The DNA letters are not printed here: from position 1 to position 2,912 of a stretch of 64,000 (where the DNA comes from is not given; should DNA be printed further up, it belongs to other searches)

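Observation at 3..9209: Three co-directional genes combining two TIR domains, two STAND-type P-loop NTPases, HEAT arrays and an FGE-sulfatase-fold module: candidate undescribed NAD-targeting immune/conflict system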

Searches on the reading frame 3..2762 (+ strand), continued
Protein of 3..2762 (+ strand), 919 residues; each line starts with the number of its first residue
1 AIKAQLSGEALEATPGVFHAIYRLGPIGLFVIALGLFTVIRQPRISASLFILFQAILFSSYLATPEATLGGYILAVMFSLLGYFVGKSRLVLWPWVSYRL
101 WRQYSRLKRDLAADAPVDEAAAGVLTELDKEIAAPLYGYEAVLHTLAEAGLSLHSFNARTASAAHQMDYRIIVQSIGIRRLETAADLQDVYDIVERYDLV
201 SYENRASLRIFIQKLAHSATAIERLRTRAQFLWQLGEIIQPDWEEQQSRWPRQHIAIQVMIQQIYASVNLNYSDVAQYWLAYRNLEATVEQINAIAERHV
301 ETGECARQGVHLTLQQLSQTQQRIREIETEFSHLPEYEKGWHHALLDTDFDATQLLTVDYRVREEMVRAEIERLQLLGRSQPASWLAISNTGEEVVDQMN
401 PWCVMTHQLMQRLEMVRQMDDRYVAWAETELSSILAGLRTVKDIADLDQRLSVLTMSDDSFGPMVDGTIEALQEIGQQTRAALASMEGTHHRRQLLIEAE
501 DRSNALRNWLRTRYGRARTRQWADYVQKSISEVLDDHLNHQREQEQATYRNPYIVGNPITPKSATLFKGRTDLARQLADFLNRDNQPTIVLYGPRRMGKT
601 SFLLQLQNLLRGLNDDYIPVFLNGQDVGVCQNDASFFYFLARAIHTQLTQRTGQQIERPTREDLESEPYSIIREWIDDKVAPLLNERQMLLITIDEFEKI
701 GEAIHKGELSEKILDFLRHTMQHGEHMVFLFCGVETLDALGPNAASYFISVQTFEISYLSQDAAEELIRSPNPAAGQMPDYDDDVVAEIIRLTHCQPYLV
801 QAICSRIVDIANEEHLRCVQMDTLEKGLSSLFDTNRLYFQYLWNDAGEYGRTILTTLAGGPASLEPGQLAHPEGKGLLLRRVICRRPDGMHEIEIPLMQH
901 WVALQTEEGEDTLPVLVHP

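Call 99: search_protein_families(library=pfam, proteins=[L097:5326-7065:+, L097:7062-10673:+, L097:10685-13648:+, L136:4368-6239:+, L136:6240-9218:+, L152:4023-6773:+, L152:6774-9155:+, L099:7593-9053:+, L099:9011-12670:+], max_evalue=0.001)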
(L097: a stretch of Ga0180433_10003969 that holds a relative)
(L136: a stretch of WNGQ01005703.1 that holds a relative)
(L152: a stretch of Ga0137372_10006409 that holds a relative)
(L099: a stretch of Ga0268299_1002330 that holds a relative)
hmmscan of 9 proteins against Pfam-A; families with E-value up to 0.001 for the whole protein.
L097:5326-7065:+ (579 aa): 7 families
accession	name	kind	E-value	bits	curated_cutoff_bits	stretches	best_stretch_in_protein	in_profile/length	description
PF13676.11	TIR_2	-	2.9e-22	79.8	28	1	96-210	2-121/122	TIR domain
PF19960.5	EAD7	-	4.2e-18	65.3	32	1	11-70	1-60/62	Effector-associated domain 7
PF08937.16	ThsB_TIR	-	1.2e-06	29.3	21.2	1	96-179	1-93/100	Thoeris protein ThsB, TIR-like domain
PF20702.3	nSTAND2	-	3e-06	27.2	24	1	291-523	21-263/279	Novel STAND NTPase 2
PF13401.12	AAA_22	-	5.9e-06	27.1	27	1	284-416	6-123/130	AAA domain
PF01582.25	TIR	-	1.1e-05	25.8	21.3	1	107-174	18-85/179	TIR domain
PF14516.12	AAA_35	-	1.3e-05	24.7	27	1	286-539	34-288/331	AAA-like domain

L097:7062-10673:+ (1203 aa): 0 families

L097:10685-13648:+ (987 aa): 2 families
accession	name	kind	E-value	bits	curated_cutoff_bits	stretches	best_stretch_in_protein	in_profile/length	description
PF01555.25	N6_N4_Mtase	-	3.8e-09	37.2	26.7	1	143-176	180-213/221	DNA methylase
PF06634.17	DUF1156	-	1.4e-07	32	24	1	20-68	2-52/73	Protein of unknown function (DUF1156)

L136:4368-6239:+ (623 aa): 3 families
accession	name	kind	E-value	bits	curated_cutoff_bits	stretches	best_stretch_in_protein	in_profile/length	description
PF00069.31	Pkinase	-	1.1e-42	146.7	31.7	1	17-265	1-258/263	Protein kinase domain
PF07714.23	PK_Tyr_Ser-Thr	-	4.1e-35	121.8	23.1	1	19-259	3-249/258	Protein tyrosine and serine/threonine kinase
PF13401.12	AAA_22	-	2.5e-05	25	27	1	380-497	6-115/130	AAA domain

L136:6240-9218:+ (992 aa): 2 families
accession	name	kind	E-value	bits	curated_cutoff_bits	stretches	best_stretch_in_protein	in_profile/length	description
PF13191.12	AAA_16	-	7.1e-06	27.1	32.6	1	637-780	2-150/167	AAA ATPase domain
PF01637.24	ATPase_2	-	0.00011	22.6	33.2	1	638-800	2-143/225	ATPase domain predominantly from Archaea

L152:4023-6773:+ (916 aa): 5 families
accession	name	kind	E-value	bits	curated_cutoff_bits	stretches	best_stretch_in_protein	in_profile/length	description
PF12770.12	CHAT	-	4.4e-25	89.1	24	1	79-345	3-266/289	CHAT domain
PF13676.11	TIR_2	-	2.7e-15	57.3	28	1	450-560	1-106/122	TIR domain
PF01582.25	TIR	-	1.4e-05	25.4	21.3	1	458-546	10-98/179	TIR domain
PF01364.23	Peptidase_C25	-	0.00015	21.6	23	1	213-342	220-342/374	Peptidase family C25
PF13401.12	AAA_22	-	0.0003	21.5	27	1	672-796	5-121/130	AAA domain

L152:6774-9155:+ (793 aa): 3 families
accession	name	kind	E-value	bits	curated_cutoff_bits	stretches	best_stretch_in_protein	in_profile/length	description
PF01637.24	ATPase_2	-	1.3e-07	32.1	33.2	1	440-598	1-142/225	ATPase domain predominantly from Archaea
PF13191.12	AAA_16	-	1.8e-07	32.2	32.6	1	440-582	2-149/167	AAA ATPase domain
PF13401.12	AAA_22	-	6.9e-05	23.6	27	1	462-613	7-124/130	AAA domain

L099:7593-9053:+ (486 aa): 4 families
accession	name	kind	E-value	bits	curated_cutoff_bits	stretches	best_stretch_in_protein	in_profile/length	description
PF13676.11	TIR_2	-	6.4e-22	78.7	28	1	3-115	1-116/122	TIR domain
PF20702.3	nSTAND2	-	4e-06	26.7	24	1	281-401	112-234/279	Novel STAND NTPase 2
PF08937.16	ThsB_TIR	-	1.1e-05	26.1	21.2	1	4-91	1-97/100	Thoeris protein ThsB, TIR-like domain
PF14516.12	AAA_35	-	9e-05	21.9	27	1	187-397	33-245/331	AAA-like domain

L099:9011-12670:+ (1219 aa): 4 families
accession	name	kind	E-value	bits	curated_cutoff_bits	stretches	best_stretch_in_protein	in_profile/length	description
PF20703.3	nSTAND1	-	2.7e-05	24.4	27.1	1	874-1096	9-208/379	Novel STAND NTPase 1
PF13401.12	AAA_22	-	5e-05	24.1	27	1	901-1055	6-128/130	AAA domain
PF01637.24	ATPase_2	-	5.9e-05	23.4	33.2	1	889-1045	9-151/225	ATPase domain predominantly from Archaea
PF13191.12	AAA_16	-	0.00042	21.3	32.6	0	893-1019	17-147/167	AAA ATPase domain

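Call 105: predict_structure(alignment_id=A3)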
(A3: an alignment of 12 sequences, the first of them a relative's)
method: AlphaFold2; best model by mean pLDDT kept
length: 1092 residues; sequences in the alignment: 12
mean_pLDDT: 79.6   pTM: 0.54
mean pLDDT of the five models: 79.6, 79.5, 74.9, 72.8, 72.5
residues with pLDDT >= 90: 173; 70-90: 729; 50-70: 128; < 50: 62
segments of 3 or more residues with pLDDT < 50: 131-156, 178-188, 733-739, 1082-1092
pLDDT, mean of each block of 10 residues (from residue 1): 87 83 85 80 87 90 89 90 89 80 80 85 78 34 35 48 56 50 46 71 84 76 80 74 79 83 83 90 87 87 81 89 87 85 90 89 89 84 89 89 90 59 77 91 90 92 84 57 84 88 81 88 72 84 89 88 90 92 89 87 90 89 83 84 91 82 73 85 78 88 86 65 64 50 68 71 74 70 69 81 86 89 81 87 89 85 86 80 84 78 76 62 71 77 69 88 88 85 79 86 75 78 87 87 82 84 89 82 36 32
secondary structure, 60 per line:
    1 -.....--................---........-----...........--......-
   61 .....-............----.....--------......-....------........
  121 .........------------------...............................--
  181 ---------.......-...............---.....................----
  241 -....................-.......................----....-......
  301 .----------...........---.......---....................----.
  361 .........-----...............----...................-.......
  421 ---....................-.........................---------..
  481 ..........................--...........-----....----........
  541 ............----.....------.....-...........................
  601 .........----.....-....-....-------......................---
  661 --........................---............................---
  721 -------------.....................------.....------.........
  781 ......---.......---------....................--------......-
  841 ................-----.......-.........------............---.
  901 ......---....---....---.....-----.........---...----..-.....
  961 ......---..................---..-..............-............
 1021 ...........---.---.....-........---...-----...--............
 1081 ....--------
elements in order (helices of 4 or more, strands of 3 or more residues): E2-6 H9-24 E28-31 H32-35 H41-51 E54-59 H61-65 H67-78 E83-87 H96-101 E103-106 H113-129 H148-178 H190-196 H198-212 H216-236 H242-261 H263-285 H290-293 H295-301 H312-322 H326-332 H336-355 H360-369 H375-389 H394-412 H414-420 H424-443 H445-469 H479-506 H509-519 H525-528 H533-552 E557-561 E568-572 H574-609 H614-618 H620-623 H625-628 H636-657 H663-686 H690-717 H734-754 E761-765 H772-786 E790-796 H806-825 H834-839 H841-856 E862-868 H870-878 H885-896 E900-906 H910-913 H917-920 E924-928 H934-942 H956-966 H970-987 H994-1007 H1009-1031 H1039-1043 H1045-1052 E1056-1058 E1064-1066 H1069-1084

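Call 107: fold_search(model_id=the predicted structure, library=pdb)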
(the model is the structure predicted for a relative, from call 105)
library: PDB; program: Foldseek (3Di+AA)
matches with E <= 10: 1176; with E <= 0.001: 134
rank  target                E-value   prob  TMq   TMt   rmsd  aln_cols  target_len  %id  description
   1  1fnn_A                4.0e-07  1.00  0.19  0.47  11.6       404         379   14  CRYSTAL STRUCTURE OF CDC6P FROM PYROBACULUM AEROPHILUM (released 2000-10-04)
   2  7jgr_A                2.0e-06  1.00  0.18  0.45  14.8       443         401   13  Structure of Drosophila ORC bound to DNA (84 bp) and Cdc6 (released 2020-09-09)
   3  2v1u_A                2.6e-06  1.00  0.19  0.47  10.2       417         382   13  STRUCTURE OF THE AEROPYRUM PERNIX ORC1 PROTEIN IN COMPLEX WITH DNA (released 2007-09-18)
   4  9cc9_G                2.8e-06  1.00  0.22  0.27  19.5       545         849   13  Dodecameric state of the NRC4 resistosome (released 2024-09-11)
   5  2qby_A                4.8e-06  1.00  0.21  0.53   9.0       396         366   12  Crystal structure of a heterodimer of Cdc6/Orc1 initiators bound to origin DNA (from S. solfataricus) (released 2007-09-11)
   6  7jk6_A                5.6e-06  1.00  0.18  0.46  13.6       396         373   12  Structure of Drosophila ORC in the active conformation (released 2020-09-09)
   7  8efy_C                6.1e-06  1.00  0.18  0.49   8.8       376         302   15  Structure of double homo-hexameric AAA+ ATPase RuvB motors (released 2023-05-10)
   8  7jk5_A                8.4e-06  1.00  0.18  0.44  12.5       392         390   14  Structure of Drosophila ORC bound to DNA (released 2020-09-09)
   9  8efy_K                9.9e-06  1.00  0.17  0.49   8.8       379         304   14  Structure of double homo-hexameric AAA+ ATPase RuvB motors (released 2023-05-10)
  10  9ria_B                9.9e-06  1.00  0.23  0.28  16.8       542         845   12  Cryo-EM structure of tomato NRC3-AVRcap1b complex (released 2025-07-23)
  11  9ria_A                1.1e-05  1.00  0.21  0.27  17.1       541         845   14  Cryo-EM structure of tomato NRC3-AVRcap1b complex (released 2025-07-23)
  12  2qby_B                1.3e-05  1.00  0.20  0.52  10.9       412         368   12  Crystal structure of a heterodimer of Cdc6/Orc1 initiators bound to origin DNA (from S. solfataricus) (released 2007-09-11)
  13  8efv_A                1.5e-05  1.00  0.18  0.50   8.5       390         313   14  Structure of single homo-hexameric Holliday junction ATP-dependent DNA helicase RuvB motor (released 2023-05-10)
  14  5zr1_D                1.5e-05  1.00  0.19  0.42  12.5       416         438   13  Saccharomyces Cerevisiae Origin Recognition Complex Bound to a 72-bp Origin DNA containing ACS and B1 element (released 2018-07-11)
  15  8efy_D                1.7e-05  1.00  0.17  0.49   8.4       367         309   13  Structure of double homo-hexameric AAA+ ATPase RuvB motors (released 2023-05-10)
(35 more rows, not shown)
